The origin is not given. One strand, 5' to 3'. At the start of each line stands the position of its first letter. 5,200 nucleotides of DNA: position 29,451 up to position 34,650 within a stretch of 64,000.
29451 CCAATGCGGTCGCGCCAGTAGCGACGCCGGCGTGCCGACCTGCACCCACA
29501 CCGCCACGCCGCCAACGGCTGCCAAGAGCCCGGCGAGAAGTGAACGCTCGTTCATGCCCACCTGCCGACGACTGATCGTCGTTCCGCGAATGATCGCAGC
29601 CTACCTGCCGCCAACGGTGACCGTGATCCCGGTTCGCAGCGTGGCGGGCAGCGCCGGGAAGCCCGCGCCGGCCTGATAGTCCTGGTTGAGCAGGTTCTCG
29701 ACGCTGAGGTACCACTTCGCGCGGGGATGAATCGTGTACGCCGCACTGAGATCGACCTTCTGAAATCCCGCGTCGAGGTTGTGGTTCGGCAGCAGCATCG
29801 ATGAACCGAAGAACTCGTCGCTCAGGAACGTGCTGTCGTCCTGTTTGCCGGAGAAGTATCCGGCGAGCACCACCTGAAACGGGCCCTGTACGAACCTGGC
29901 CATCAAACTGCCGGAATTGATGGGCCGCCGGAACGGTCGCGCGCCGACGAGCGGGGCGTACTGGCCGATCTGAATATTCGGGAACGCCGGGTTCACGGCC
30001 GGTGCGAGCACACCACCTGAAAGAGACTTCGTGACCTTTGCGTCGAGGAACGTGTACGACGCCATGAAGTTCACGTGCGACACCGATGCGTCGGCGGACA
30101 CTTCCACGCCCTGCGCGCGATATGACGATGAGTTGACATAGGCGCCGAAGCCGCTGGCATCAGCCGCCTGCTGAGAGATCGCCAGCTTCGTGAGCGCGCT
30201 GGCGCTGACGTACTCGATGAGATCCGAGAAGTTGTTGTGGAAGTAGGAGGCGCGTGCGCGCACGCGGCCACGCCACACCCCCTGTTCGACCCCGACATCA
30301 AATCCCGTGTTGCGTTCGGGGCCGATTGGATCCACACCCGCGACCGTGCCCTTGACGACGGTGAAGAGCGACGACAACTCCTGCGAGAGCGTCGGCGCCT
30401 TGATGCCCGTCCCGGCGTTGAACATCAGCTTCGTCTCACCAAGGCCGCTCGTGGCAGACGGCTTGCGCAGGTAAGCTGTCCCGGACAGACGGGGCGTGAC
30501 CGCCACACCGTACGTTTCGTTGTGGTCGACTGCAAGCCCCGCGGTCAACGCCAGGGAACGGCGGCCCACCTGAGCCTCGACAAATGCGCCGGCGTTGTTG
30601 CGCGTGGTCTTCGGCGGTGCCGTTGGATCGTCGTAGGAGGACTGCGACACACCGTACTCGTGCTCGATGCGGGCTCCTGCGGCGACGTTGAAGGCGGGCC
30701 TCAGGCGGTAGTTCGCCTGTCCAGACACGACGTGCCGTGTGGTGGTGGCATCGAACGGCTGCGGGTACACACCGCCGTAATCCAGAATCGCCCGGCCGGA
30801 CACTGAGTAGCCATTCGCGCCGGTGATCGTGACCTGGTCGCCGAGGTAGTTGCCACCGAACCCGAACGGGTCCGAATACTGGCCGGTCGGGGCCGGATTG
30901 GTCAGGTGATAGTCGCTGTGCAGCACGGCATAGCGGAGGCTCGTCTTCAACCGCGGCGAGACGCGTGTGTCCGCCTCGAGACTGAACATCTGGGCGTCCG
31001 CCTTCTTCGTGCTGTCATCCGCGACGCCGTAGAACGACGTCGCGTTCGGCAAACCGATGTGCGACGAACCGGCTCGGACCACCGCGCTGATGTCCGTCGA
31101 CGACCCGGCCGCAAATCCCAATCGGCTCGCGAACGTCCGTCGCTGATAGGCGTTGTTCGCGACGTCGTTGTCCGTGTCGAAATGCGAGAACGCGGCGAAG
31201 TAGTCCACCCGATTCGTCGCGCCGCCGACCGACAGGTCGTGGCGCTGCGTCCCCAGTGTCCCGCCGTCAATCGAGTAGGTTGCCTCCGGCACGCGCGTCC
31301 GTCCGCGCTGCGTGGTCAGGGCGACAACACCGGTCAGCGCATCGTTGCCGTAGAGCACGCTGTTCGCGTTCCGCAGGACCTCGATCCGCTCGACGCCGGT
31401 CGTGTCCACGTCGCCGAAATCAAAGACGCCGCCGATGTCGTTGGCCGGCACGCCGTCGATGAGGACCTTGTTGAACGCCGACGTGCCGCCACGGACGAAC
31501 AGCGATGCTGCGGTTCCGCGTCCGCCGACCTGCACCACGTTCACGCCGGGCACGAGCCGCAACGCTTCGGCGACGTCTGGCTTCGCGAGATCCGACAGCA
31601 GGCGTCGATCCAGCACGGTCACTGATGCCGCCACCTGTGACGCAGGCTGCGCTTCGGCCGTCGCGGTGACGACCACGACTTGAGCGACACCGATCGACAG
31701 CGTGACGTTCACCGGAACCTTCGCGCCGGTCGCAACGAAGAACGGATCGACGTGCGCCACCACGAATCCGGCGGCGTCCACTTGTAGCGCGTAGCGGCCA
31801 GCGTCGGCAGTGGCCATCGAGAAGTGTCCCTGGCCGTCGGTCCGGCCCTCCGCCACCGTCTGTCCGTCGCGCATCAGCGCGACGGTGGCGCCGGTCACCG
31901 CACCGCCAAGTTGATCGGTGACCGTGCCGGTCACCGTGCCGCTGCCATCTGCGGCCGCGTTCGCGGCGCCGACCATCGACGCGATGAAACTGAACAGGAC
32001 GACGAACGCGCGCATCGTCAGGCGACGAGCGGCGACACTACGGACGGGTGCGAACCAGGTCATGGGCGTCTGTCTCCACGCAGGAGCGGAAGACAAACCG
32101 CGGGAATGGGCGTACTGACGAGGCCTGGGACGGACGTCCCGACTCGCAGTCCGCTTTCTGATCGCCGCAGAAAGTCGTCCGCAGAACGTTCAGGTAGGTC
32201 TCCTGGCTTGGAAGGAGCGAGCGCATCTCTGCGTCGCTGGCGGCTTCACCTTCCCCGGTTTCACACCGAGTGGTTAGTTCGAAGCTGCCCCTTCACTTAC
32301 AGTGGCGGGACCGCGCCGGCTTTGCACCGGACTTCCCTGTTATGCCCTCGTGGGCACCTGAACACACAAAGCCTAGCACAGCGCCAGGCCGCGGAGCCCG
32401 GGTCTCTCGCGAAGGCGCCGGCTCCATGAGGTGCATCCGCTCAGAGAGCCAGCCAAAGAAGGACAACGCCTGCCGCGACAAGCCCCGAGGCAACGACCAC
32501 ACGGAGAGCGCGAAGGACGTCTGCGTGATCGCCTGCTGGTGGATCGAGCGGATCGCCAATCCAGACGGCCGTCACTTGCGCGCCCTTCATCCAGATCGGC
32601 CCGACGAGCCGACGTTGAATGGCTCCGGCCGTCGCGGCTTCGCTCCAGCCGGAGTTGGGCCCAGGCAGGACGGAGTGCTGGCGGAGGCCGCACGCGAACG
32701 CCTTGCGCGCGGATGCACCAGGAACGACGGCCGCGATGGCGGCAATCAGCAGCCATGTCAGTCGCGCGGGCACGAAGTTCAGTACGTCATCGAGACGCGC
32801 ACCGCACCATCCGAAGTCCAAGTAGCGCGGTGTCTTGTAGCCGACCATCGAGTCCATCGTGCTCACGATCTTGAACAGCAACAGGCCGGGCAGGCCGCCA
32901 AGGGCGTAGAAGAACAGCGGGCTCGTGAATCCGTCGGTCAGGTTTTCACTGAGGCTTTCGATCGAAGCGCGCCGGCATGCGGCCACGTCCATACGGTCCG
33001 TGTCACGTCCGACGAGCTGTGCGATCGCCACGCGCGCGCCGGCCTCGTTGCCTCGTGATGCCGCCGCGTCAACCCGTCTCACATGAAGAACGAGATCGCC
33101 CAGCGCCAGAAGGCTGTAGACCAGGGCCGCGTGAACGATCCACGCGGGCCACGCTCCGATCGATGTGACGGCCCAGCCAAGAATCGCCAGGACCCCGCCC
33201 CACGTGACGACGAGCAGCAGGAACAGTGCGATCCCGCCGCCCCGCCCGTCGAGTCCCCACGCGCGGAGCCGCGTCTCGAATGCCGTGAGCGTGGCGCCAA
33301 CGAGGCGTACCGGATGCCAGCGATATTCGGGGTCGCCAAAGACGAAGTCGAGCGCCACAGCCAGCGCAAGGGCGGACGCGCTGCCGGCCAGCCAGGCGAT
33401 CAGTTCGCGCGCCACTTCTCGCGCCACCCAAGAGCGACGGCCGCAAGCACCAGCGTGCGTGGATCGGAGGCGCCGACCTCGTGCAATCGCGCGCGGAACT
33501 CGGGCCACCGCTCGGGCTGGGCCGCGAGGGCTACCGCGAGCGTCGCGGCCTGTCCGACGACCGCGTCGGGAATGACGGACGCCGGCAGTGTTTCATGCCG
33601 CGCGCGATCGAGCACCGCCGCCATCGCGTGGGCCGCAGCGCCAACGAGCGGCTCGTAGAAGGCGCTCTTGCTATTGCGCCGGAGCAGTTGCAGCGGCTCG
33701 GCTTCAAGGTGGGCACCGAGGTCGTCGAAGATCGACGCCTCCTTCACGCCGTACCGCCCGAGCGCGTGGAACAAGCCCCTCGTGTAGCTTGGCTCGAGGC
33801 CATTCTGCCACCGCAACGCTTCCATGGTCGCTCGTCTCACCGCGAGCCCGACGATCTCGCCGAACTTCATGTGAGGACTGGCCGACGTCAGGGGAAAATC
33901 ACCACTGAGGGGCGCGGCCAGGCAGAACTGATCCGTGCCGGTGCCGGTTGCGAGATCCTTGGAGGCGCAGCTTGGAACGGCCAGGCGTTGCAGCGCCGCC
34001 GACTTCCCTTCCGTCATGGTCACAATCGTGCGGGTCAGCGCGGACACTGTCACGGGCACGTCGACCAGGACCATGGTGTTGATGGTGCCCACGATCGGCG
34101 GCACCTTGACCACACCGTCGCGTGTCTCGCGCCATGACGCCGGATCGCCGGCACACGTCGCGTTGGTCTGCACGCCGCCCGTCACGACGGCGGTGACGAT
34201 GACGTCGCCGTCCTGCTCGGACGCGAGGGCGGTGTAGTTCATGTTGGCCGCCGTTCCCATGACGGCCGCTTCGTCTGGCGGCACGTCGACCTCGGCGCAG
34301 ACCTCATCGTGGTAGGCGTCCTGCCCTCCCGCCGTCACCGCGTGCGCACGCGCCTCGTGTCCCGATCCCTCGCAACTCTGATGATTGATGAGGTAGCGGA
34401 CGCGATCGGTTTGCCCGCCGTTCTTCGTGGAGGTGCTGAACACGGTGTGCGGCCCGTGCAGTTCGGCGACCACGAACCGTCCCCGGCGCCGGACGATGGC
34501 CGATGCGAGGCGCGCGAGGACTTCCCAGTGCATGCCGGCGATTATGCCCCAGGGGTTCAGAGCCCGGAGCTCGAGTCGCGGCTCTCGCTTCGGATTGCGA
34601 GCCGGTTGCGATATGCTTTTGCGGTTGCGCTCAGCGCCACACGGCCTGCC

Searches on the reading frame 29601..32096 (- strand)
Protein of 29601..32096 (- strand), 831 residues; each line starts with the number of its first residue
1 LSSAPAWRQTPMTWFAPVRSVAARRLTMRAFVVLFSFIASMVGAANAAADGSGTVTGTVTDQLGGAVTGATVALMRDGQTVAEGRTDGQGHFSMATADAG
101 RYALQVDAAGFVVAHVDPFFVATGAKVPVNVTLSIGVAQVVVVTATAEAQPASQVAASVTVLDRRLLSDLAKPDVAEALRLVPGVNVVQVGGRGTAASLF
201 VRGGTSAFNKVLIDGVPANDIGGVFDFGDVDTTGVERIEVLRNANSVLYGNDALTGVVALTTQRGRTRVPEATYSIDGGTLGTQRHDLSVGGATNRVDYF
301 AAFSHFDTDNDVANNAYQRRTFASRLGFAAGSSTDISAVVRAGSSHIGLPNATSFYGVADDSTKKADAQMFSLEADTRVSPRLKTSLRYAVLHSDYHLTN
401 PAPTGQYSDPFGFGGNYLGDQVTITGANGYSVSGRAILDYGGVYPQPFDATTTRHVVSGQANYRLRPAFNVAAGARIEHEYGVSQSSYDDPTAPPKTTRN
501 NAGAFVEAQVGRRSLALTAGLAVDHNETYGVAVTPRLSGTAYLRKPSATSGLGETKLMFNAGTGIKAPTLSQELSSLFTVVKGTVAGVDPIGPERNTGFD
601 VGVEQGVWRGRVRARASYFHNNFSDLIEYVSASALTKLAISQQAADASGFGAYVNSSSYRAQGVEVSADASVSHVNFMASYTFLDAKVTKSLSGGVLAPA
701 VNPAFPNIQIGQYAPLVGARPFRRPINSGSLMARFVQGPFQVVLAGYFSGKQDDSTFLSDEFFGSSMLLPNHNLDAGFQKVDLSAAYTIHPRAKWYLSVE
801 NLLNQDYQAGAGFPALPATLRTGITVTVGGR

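Call 30: search_protein_families(library=pfam, proteins=[window:29601-32096:-], max_evalue=0.001)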
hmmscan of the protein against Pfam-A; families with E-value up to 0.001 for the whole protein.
window:29601-32096:- (831 aa): 4 families
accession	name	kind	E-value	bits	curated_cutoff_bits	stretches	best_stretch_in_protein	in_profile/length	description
PF00593.30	TonB_dep_Rec_b-barrel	-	5.7e-26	92.8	27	1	305-802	7-436/436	TonB dependent receptor-like, beta-barrel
PF07715.20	Plug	-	4.6e-23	82.2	23.9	1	153-257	3-107/107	TonB-dependent Receptor Plug Domain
PF13620.12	CarboxypepD_reg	-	1e-12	48.6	32.3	1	54-134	1-82/82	Carboxypeptidase regulatory-like domain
PF13715.12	CarbopepD_reg_2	-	5.4e-05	23.6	32.2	1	55-113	1-57/88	CarboxypepD_reg-like domain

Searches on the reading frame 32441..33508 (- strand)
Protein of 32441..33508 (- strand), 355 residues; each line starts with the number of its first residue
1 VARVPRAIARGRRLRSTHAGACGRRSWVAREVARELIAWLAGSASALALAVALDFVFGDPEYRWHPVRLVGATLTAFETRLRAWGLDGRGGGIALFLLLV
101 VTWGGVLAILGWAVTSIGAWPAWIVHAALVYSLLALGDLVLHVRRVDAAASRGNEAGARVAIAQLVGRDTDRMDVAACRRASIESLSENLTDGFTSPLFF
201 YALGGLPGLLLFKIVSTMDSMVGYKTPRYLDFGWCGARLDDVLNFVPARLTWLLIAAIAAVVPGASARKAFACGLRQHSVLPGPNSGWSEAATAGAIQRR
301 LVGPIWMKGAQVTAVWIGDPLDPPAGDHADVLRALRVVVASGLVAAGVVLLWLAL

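Call 30: search_protein_families(library=pfam, proteins=[window:32441-33508:-], max_evalue=0.001)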
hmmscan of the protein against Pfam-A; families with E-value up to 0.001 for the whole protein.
window:32441-33508:- (355 aa): 1 family
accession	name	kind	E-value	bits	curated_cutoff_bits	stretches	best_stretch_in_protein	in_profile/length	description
PF03186.18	CobD_Cbib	-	5.7e-82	275.6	34.4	1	47-337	1-281/282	CobD/Cbib protein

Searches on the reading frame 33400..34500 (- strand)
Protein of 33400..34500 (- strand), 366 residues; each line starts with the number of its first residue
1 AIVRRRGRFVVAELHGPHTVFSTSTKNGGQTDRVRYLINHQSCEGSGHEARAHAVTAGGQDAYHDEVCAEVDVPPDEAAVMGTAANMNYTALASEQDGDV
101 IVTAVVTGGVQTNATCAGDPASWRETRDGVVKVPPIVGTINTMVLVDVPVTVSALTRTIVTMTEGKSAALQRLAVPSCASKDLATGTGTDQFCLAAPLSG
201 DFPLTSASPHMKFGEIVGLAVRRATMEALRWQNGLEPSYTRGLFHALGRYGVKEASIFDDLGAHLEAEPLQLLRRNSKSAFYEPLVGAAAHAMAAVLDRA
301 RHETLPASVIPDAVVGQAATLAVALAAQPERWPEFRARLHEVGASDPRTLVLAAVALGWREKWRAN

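Call 30: search_protein_families(library=pfam, proteins=[window:33400-34500:-], max_evalue=0.001)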
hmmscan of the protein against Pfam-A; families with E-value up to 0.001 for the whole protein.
window:33400-34500:- (366 aa): 1 family
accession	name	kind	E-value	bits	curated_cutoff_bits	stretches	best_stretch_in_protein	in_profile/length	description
PF01955.23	CbiZ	-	4.1e-47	161.1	27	1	14-225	2-191/191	Adenosylcobinamide amidohydrolase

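Call 93: find_related_loci(query=window:33400-34500:-, collection=genome_contigs, flank=6000)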
Query window:33400-34500:- (366 aa) in genome_contigs; peptide patterns used: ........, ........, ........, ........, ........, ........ (x = any residue, [..] = any of these).
66 stretches matched a pattern; 25 encode a relative of the query (tblastn E <= 1e-3); 25 distinct loci.
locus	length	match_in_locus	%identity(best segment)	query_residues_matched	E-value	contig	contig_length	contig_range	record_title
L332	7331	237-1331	74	1-366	3e-176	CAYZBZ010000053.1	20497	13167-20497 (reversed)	MAG TPA_asm: uncultured Vicinamibacterales bacterium isolate SRP136066_co1_92 genome assembly, contig: NODE_2483_length_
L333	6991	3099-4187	74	1-363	2e-174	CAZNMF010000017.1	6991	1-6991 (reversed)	MAG TPA_asm: uncultured Solibacteraceae bacterium isolate binchicken_co84_192 genome assembly, contig: k141_895917, whol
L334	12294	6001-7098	69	1-366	4e-168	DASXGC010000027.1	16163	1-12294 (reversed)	MAG TPA_asm: Vicinamibacterales bacterium isolate SMAG_U5154 k141_1069921, whole genome shotgun sequence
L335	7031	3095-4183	74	1-363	2e-168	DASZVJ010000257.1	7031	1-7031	MAG TPA_asm: Vicinamibacterales bacterium isolate SMAG_U6128 k141_214933, whole genome shotgun sequence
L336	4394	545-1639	72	2-366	3e-171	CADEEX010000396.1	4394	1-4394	MAG: uncultured Acidobacteria bacterium isolate Acidobacteria sp. RBC099 genome assembly, contig: MAG099_396, whole geno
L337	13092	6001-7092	68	1-364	1e-164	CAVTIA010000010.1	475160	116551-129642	MAG: uncultured Acidobacteriota bacterium isolate MFD06229.bin.1.1 genome assembly, contig: contig_3382, whole genome sh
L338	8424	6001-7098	69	1-366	5e-162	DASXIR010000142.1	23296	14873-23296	MAG TPA_asm: Vicinamibacterales bacterium isolate SMAG_U5226 k141_4599242, whole genome shotgun sequence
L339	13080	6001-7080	68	2-364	5e-153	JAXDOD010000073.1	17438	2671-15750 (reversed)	MAG: Alphaproteobacteria bacterium isolate BP_680 scaffold_1429682, whole genome shotgun sequence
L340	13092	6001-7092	70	1-364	1e-152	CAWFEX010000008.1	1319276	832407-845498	MAG: uncultured Acidobacteriota bacterium isolate MFD05567.bin.1.209 genome assembly, contig: contig_26915, whole genome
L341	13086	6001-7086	67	3-364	3e-146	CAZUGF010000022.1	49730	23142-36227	MAG TPA_asm: uncultured Bifidobacteriaceae bacterium isolate SRP344714_co1_258 genome assembly, contig: NODE_1503_length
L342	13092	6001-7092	65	1-365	2e-142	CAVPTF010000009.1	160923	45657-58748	MAG: uncultured Alphaproteobacteria bacterium isolate MFD06742.bin.2.199 genome assembly, contig: contig_33490, whole ge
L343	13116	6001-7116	59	2-365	8e-141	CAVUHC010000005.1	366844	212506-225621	MAG: uncultured Acidobacteriota bacterium isolate MFD02242.bin.2.68 genome assembly, contig: contig_33707, whole genome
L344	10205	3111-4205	61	1-364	4e-140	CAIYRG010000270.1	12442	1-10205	MAG: uncultured Alphaproteobacteria bacterium isolate Umea_bin-10413 genome assembly, contig: bin-10413:270/524, whole g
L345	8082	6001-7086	57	5-366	1e-133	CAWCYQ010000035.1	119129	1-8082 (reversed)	MAG: Terriglobia bacterium isolate MFD09603.bin.2.272 genome assembly, contig: contig_53572, whole genome shotgun sequen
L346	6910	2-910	70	64-366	4e-131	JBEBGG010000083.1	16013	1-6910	MAG: Vicinamibacterales bacterium isolate ASF_16 NODE_1886_length_16013_cov_4.068556, whole genome shotgun sequence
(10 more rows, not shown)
